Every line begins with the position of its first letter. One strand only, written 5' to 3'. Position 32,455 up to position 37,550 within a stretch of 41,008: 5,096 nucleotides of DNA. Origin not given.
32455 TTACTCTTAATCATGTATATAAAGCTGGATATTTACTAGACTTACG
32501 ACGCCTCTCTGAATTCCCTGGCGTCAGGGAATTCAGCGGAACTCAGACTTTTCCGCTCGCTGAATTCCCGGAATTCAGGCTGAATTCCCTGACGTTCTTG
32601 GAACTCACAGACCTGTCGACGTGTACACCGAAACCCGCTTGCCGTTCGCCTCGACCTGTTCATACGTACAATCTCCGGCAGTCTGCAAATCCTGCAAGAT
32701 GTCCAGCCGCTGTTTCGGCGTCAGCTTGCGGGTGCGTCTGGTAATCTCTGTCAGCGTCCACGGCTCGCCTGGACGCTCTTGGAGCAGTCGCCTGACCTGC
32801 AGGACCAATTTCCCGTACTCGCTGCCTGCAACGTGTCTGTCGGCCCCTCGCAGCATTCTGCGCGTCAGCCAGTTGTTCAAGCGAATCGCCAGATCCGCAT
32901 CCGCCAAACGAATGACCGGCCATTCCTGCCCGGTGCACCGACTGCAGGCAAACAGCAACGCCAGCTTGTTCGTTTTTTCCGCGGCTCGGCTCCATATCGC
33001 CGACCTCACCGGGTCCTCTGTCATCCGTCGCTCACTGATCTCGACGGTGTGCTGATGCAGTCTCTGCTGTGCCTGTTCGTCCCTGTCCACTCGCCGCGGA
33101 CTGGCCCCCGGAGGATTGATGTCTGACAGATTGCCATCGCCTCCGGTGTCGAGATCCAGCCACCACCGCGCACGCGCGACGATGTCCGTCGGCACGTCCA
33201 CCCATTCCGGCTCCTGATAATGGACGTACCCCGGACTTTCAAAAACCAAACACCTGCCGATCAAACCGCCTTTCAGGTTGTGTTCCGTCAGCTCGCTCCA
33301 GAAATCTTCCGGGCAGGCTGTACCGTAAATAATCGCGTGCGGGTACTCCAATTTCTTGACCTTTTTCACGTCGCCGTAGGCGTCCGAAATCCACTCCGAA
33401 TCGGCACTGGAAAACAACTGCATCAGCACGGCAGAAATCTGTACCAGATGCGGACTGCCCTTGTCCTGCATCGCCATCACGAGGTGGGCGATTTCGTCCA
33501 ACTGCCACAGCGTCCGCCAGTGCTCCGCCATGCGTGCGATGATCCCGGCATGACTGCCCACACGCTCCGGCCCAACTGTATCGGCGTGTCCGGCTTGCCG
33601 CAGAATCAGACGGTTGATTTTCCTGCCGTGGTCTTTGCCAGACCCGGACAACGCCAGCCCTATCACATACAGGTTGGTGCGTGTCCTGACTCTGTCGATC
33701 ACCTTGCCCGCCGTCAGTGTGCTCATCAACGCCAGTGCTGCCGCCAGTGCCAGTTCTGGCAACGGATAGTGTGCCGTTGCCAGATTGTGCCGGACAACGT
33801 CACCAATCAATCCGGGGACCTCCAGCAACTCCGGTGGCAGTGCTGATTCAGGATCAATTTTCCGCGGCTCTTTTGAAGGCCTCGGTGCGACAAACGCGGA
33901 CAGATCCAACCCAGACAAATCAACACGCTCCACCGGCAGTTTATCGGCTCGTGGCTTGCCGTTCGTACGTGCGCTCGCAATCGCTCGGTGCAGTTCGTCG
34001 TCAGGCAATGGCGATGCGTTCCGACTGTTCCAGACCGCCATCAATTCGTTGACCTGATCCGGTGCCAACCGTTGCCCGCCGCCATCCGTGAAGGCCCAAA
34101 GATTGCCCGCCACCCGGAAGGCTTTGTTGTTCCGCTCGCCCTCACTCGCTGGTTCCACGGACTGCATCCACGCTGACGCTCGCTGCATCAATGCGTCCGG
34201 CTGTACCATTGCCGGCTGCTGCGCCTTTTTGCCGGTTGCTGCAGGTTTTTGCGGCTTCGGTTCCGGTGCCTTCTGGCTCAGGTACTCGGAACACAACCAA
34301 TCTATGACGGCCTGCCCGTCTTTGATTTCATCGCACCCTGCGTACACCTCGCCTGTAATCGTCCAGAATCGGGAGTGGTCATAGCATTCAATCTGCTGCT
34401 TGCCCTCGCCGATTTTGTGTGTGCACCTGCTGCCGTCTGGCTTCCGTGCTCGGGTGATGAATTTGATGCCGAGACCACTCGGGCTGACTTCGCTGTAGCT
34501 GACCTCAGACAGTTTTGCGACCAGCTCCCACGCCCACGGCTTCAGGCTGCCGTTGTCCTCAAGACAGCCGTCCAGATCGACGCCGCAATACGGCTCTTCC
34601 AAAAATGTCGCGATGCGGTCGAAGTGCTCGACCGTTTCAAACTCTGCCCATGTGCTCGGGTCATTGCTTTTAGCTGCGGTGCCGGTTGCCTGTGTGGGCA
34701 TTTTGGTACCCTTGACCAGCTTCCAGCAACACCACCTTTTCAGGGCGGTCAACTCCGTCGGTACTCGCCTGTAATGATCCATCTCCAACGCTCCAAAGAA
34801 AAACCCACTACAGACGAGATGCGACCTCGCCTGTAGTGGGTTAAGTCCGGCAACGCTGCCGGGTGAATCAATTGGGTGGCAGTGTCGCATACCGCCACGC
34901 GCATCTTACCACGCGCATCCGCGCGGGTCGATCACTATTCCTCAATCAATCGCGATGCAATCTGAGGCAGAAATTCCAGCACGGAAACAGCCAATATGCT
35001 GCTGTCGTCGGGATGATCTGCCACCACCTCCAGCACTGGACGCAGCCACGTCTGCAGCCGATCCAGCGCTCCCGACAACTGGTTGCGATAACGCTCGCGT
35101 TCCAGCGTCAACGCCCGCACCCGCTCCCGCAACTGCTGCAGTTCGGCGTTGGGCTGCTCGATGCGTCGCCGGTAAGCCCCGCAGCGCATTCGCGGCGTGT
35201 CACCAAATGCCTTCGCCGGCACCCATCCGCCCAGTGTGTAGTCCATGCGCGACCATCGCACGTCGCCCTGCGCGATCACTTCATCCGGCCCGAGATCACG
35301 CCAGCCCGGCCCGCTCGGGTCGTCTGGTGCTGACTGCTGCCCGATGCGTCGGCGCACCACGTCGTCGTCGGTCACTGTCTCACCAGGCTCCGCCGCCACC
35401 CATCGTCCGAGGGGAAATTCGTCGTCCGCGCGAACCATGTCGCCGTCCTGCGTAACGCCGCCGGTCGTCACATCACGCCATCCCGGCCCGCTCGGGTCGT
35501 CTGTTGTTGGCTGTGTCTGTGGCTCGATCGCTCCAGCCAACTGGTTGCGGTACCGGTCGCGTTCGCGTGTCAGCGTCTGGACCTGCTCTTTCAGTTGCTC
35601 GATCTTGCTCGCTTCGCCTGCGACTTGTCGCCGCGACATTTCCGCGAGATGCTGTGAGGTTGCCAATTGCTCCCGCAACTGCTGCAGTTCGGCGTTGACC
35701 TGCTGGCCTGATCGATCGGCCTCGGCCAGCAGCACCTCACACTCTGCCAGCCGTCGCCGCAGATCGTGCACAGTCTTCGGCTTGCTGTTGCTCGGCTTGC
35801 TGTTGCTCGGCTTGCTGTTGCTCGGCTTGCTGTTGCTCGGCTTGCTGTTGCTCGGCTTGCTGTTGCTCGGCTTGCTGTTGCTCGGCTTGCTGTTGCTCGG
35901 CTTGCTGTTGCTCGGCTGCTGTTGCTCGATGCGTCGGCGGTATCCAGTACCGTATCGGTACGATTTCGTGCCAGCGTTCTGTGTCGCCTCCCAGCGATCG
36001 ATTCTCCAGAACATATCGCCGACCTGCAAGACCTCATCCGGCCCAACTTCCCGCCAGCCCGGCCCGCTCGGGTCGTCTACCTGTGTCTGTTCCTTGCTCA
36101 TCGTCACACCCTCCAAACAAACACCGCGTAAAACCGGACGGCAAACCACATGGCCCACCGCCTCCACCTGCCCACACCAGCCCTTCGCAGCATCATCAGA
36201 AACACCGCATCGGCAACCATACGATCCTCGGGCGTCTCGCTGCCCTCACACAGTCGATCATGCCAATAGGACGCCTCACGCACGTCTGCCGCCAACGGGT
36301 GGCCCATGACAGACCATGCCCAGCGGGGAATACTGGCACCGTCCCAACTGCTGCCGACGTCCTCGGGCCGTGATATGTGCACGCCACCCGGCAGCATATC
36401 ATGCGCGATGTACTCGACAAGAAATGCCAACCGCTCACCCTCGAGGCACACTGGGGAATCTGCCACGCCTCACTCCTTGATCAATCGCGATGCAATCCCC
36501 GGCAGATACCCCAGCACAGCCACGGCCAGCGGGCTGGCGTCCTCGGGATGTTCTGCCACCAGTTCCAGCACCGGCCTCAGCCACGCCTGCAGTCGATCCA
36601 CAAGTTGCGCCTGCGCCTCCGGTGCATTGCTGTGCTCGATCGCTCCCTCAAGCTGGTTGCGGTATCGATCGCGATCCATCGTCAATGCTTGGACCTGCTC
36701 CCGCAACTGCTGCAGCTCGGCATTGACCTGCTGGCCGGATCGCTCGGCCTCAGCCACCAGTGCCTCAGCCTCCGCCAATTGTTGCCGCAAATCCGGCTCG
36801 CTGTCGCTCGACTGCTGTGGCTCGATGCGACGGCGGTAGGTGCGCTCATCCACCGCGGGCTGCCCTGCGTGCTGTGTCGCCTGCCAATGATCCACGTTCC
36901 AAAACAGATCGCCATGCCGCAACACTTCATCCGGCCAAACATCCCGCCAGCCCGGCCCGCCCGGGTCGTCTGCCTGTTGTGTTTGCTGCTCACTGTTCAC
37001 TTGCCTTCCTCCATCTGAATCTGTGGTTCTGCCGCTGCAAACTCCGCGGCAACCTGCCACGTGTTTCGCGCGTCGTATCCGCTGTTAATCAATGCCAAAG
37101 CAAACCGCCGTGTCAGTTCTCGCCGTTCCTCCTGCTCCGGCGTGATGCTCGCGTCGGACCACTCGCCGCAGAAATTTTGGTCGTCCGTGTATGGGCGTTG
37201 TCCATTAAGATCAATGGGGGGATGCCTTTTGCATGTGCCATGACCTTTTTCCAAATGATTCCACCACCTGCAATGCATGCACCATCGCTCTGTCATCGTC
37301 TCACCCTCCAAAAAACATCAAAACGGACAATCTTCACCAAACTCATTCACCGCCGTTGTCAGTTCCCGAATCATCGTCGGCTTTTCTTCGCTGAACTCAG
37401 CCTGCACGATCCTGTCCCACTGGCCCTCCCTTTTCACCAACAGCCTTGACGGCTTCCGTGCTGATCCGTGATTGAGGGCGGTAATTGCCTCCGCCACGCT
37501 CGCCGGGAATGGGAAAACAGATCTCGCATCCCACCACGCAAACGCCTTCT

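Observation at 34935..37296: Uncharacterised four-gene cassette in the replication operon: Cys-rich protein, two paralogous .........-module coiled-coil proteins and a DUF1353 protein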

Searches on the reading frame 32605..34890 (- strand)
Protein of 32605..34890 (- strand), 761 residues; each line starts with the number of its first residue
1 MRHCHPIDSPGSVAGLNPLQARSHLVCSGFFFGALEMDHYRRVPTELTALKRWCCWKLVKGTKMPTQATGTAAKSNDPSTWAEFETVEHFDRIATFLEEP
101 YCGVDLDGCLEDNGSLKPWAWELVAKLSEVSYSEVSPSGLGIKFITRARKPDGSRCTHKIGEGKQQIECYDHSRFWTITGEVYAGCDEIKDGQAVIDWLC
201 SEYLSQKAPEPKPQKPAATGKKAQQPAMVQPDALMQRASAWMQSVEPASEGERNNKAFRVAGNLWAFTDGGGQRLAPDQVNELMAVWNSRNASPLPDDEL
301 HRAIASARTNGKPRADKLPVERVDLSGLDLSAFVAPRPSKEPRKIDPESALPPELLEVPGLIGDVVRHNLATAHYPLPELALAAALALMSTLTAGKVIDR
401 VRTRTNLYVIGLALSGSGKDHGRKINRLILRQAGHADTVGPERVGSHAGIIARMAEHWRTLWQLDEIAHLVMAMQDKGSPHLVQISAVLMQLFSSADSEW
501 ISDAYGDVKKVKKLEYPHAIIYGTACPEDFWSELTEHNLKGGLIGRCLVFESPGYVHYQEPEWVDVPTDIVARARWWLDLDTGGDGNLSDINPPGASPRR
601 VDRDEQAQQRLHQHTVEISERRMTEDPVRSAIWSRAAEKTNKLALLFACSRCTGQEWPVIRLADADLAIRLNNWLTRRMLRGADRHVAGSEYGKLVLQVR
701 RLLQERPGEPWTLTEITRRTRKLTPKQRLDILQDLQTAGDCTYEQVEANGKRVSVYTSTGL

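Call 3: search_protein_families(library=pfam, proteins=[window:32605-34890:-], max_evalue=0.1)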
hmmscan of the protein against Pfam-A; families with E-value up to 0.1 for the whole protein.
window:32605-34890:- (761 aa): 1 family
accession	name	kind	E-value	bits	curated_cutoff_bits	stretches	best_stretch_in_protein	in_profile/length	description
PF08708.16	PriCT_1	-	2e-06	27.8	21.1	1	246-307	6-61/67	Primase C terminal 1 (PriCT-1)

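Call 4: search_protein_families(library=phrogs, proteins=[window:32605-34890:-], max_evalue=0.1)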
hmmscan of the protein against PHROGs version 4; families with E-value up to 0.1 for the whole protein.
window:32605-34890:- (761 aa): 11 families
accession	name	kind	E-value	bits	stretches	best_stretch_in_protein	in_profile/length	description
phrog_3022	-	DNA, RNA and nucleotide metabolism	4.9e-68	231.3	1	37-719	3-736/788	DNA primase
phrog_1829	-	DNA, RNA and nucleotide metabolism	5.7e-34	118.3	1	40-239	3-213/772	DNA primase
phrog_13901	-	DNA, RNA and nucleotide metabolism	3.7e-32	112.8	1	39-218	7-195/341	DNA primase/helicase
phrog_8643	-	DNA, RNA and nucleotide metabolism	6.1e-25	89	1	36-184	30-172/179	DNA polymerase/primase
phrog_10514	-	DNA, RNA and nucleotide metabolism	6.6e-15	55.4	1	379-752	361-743/750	DNA primase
phrog_25777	-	DNA, RNA and nucleotide metabolism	8.7e-07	28.4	1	358-495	424-559/907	DNA primase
phrog_695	-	DNA, RNA and nucleotide metabolism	4.2e-05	23.5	1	55-309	22-266/704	DNA polymerase/primase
phrog_35045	-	DNA, RNA and nucleotide metabolism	8.3e-05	22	1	98-282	82-258/826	DNA primase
phrog_15962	-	DNA, RNA and nucleotide metabolism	0.00055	19.3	1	102-201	115-208/835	DNA primase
phrog_2135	-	DNA, RNA and nucleotide metabolism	0.009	15.3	0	396-425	52-81/713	DNA primase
phrog_17901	-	DNA, RNA and nucleotide metabolism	0.098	14.1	0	465-510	28-73/109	DNA helicase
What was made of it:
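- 32605..34782 (-): Primase / primase-helicase, the downstream flank. The likely start is M37 of the longest ORF. phrog_3022 at 4.9e-68 and PriCT_1 (calls 3, 4).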

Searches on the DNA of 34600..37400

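Call 82: search_rna_families(source=window, start=34600, end=37400, threshold=evalue, max_evalue=1)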
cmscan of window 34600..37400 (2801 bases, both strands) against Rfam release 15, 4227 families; matches with E-value up to 1: 0.
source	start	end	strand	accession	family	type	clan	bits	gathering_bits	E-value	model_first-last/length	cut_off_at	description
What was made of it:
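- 34785..34934 (-): Conserved structured intergenic element between modB and the primase: hairpins followed by a terminator. No Rfam match (call 82).
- Tried and rejected: Rfam on the cassette and the intergenic element (call 82).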

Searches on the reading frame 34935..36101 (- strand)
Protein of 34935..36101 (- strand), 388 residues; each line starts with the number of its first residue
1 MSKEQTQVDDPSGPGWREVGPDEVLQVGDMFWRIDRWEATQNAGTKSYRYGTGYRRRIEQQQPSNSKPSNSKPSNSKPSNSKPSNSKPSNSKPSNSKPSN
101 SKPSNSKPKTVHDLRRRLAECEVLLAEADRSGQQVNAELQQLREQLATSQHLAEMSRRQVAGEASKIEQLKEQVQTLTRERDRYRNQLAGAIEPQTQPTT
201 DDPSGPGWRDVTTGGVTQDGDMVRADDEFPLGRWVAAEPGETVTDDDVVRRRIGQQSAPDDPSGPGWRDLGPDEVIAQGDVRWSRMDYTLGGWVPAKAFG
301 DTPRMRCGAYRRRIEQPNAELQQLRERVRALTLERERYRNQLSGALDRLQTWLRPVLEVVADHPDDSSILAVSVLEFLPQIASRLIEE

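Call 3: search_protein_families(library=pfam, proteins=[window:34935-36101:-], max_evalue=0.1)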
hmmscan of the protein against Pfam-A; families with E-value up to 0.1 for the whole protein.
window:34935-36101:- (388 aa): 17 families
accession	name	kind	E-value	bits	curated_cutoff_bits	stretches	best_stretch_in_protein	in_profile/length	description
PF08614.16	ATG16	-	4.7e-05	24.1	33.7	1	70-181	43-146/200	Autophagy protein 16 (ATG16)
PF02095.21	Extensin_1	-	0.00096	19.4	105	1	62-109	83-130/171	Extensin-like protein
PF13863.11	DUF4200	-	0.0032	18.2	29.7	0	114-188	29-103/119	Domain of unknown function (DUF4200)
PF06818.20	Fez1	-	0.009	16.9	34.4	1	111-186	40-115/199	Fez1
PF13870.11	CCDC113_CCDC96_CC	-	0.011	15.9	31.6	0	136-189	62-115/177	CCDC113/CCDC96, coiled-coil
PF14197.11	Cep57_CLD_2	-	0.021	15.4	27.1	0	165-193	17-45/67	Centrosome localisation domain of PPC89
PF25764.1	KIF21A_4th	-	0.022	14.9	33.1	1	128-189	19-85/183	KIF21A-like domain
PF23183.1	bHLH_NPAS4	-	0.031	14.7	27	0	307-326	6-25/54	NPAS4 bHLH domain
PF01496.24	V_ATPase_I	-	0.034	12.5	30.7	1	93-192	53-165/815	V-type ATPase 116kDa subunit family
PF07544.18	Med9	-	0.04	14.4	26.9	1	102-152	19-72/80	RNA polymerase II transcription mediator complex subunit 9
PF13747.11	DUF4164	-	0.048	14.5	27.2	1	309-358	23-71/89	Domain of unknown function (DUF4164)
PF15035.11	Rootletin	-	0.05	14.1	36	0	112-189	58-128/188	Ciliary rootlet component, centrosome cohesion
PF14362.11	DUF4407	-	0.055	13.2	31.3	0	136-350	110-247/297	Domain of unknown function (DUF4407)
PF23777.1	GEMI5_RBS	-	0.055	13.1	27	1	68-172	148-254/339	GEMI5 RBS C-terminal domain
PF04849.18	HAP1_N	-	0.055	13.1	33.9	0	133-197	211-275/307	HAP1 N-terminal conserved region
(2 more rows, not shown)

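Call 4: search_protein_families(library=phrogs, proteins=[window:34935-36101:-], max_evalue=0.1)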
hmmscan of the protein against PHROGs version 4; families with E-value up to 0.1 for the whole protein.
window:34935-36101:- (388 aa): 13 families
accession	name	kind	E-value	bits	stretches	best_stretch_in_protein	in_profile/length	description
phrog_1620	-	moron, auxiliary metabolic gene and host takeover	0.0023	18.9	1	101-179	120-198/200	Hdf-like antirestriction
phrog_17237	-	unknown function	0.0039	18.3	0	319-355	26-62/83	-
phrog_5328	-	unknown function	0.0054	18.1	0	111-174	11-74/101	-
phrog_2562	-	DNA, RNA and nucleotide metabolism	0.0062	17.3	1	57-187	115-243/290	replication initiation protein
phrog_33580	-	unknown function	0.0078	17.1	1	70-182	28-130/223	-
phrog_27911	-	unknown function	0.012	16.4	1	104-187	141-224/249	-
phrog_32642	-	unknown function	0.017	14.7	1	108-181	230-306/743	-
phrog_30118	-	unknown function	0.02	15.3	1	223-255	25-57/194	-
phrog_2658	-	other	0.023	16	0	127-188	63-124/126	hol-like chemotaxis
phrog_6963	-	unknown function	0.039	14.4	1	131-188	153-210/283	-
phrog_11896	-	DNA, RNA and nucleotide metabolism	0.043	14.7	1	56-116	107-169/225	primosomal protein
phrog_10452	-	unknown function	0.056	14.4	1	117-186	85-153/188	-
phrog_6188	-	unknown function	0.066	14.7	0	119-193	42-116/125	-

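Call 8: search_dna_similar(query=window:34935-36101:-, collection=phages, mode=protein, max_rows=30, max_evalue=0.001)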
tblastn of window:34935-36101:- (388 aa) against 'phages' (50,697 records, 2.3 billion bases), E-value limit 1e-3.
No match.

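Call 74: search_protein_families(library=padloc, proteins=[window:34935-36101:-], max_evalue=0.1)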
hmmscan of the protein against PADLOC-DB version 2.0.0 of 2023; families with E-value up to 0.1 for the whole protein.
window:34935-36101:- (388 aa): 14 families
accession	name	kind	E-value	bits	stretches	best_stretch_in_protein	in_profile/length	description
PDLC03859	LmuB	-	0.0011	16.3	0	119-186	332-402/611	-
PDLC00518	JetC1|JetC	-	0.0039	13.1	1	130-191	696-758/1112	DUF3584 domain; MukB-like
PDLC03860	LmuB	-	0.016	11.8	1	112-188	329-406/565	-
PDLC00582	JetC3|JetC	-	0.02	10.7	1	105-192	794-880/1472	DUF3584 domain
PDLC03868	LmuB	-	0.022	11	1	107-191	640-727/1035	-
PDLC03862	LmuB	-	0.03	10.7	1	96-188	354-447/643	-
PDLC04889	PDC-S06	-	0.031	10.8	1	110-195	286-372/693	-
PDLC00509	JetC1|JetC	-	0.031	10.3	1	111-180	635-706/1158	DUF3584 domain; MukB-like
PDLC03863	LmuB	-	0.032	10.9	1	110-188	342-421/610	-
PDLC03864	LmuB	-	0.032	10.8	0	103-185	268-349/657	-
PDLC00519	JetC1|JetC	-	0.042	10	0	107-187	282-753/1097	DUF3584 domain; MukB-like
PDLC00006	DruC1|DruC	-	0.063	9.7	0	109-188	161-240/626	Unknown function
PDLC02969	SP_VI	-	0.065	11.7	0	168-189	4-26/77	-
PDLC00517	JetC1|JetC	-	0.086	9.1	0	126-193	654-768/1119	DUF3584 domain; MukB-like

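Call 75: search_protein_families(library=ncbifam, proteins=[window:34935-36101:-], max_evalue=0.1)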
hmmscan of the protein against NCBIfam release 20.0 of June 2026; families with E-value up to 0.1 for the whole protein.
window:34935-36101:- (388 aa): 10 families
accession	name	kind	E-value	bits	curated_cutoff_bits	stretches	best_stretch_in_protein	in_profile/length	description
TIGR04211.1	SH3_and_anchor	equivalog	1.5e-05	24.7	65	1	113-189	63-142/198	TIGR04211 family SH3 domain-containing protein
TIGR02168.1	SMC_prok_B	equivalog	0.00072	17.4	567.35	1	109-189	679-759/1181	chromosome segregation protein SMC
NF045487.1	ASRP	equivalog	0.00076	18.2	300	1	109-184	163-237/593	archaea-specific SMC-related protein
TIGR02169.1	SMC_prok_A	equivalog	0.0039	14.9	729.4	1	109-187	337-814/1165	chromosome segregation protein SMC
NF011925.1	PRK15396.1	subfamily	0.0074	16.5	108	0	163-202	23-61/78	major outer membrane lipoprotein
NF041034.1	Rad50_Sulf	equivalog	0.0078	14.1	1000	0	105-185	541-621/872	DNA double-strand break repair ATPase Rad50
NF045622.1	Npun_F5560_fam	hypoth_equivalog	0.011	15.8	125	0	129-183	39-92/156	Npun_F5560 family protein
NF038350.1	taxis_HmpF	equivalog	0.016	13.6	200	0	131-199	142-213/553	pilus motility taxis protein HmpF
NF006543.0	PRK09039.1-2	equivalog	0.047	13.5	305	1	105-190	50-121/350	peptidoglycan -binding protein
NF038025.1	dapto_LiaX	exception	0.054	12.2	350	1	84-191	54-167/512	daptomycin-sensing surface protein LiaX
